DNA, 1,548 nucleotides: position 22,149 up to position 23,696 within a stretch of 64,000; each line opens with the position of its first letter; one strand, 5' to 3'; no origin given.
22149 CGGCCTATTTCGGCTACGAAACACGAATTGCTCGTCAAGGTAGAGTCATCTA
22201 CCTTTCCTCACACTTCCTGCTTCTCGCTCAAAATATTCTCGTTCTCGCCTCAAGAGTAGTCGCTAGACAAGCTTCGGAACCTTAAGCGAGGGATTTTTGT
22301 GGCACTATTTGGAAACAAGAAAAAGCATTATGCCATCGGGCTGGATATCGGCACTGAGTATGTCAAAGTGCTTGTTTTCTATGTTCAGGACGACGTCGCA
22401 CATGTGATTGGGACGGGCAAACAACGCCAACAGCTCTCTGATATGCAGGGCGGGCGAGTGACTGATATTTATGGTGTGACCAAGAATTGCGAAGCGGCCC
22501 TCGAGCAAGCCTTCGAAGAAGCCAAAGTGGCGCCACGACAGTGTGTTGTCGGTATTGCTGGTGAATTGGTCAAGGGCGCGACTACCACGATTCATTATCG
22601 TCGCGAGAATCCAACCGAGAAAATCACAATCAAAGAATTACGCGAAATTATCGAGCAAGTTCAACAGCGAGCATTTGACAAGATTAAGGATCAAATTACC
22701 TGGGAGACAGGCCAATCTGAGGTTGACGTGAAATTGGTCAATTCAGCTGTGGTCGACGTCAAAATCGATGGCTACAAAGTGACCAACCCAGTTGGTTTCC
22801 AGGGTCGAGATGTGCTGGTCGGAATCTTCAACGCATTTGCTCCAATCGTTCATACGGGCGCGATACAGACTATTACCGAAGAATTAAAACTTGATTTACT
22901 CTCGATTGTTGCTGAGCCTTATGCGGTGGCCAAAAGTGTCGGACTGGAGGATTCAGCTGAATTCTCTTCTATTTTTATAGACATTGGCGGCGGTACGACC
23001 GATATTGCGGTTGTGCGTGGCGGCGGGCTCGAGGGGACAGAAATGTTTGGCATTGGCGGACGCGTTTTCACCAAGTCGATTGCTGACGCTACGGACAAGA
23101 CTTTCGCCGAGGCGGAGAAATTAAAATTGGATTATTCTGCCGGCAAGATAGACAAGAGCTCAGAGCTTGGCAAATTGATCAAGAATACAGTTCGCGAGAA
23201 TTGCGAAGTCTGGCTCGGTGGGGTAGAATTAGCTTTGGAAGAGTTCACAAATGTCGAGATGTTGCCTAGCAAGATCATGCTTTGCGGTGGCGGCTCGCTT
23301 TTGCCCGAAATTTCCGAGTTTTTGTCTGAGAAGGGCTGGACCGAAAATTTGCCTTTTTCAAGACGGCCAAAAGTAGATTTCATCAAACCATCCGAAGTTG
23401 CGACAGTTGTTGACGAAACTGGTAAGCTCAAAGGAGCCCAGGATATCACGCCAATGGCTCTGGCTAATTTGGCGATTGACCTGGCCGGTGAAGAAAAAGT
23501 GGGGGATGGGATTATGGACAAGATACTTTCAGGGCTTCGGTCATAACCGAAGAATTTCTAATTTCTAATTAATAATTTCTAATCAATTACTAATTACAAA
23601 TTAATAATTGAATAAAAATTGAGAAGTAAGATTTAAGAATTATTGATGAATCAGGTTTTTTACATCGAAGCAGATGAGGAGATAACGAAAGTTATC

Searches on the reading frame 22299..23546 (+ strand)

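Call 55: search_protein_families(library=pfam, proteins=[window:22299-23546:+], max_evalue=0.00001)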
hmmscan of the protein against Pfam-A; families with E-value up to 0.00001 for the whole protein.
window:22299-23546:+ (415 aa): 3 families
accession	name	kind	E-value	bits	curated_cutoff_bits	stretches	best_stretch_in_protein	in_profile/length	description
PF14450.12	FtsA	-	6.3e-18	65.8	31.8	1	226-353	2-103/127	Cell division protein FtsA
PF06723.19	MreB_Mbl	-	2.7e-09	36.8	27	1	172-266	96-189/327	MreB/Mbl protein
PF06277.17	EutA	-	2.2e-06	27.3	27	1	200-298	123-224/475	Ethanolamine utilisation protein EutA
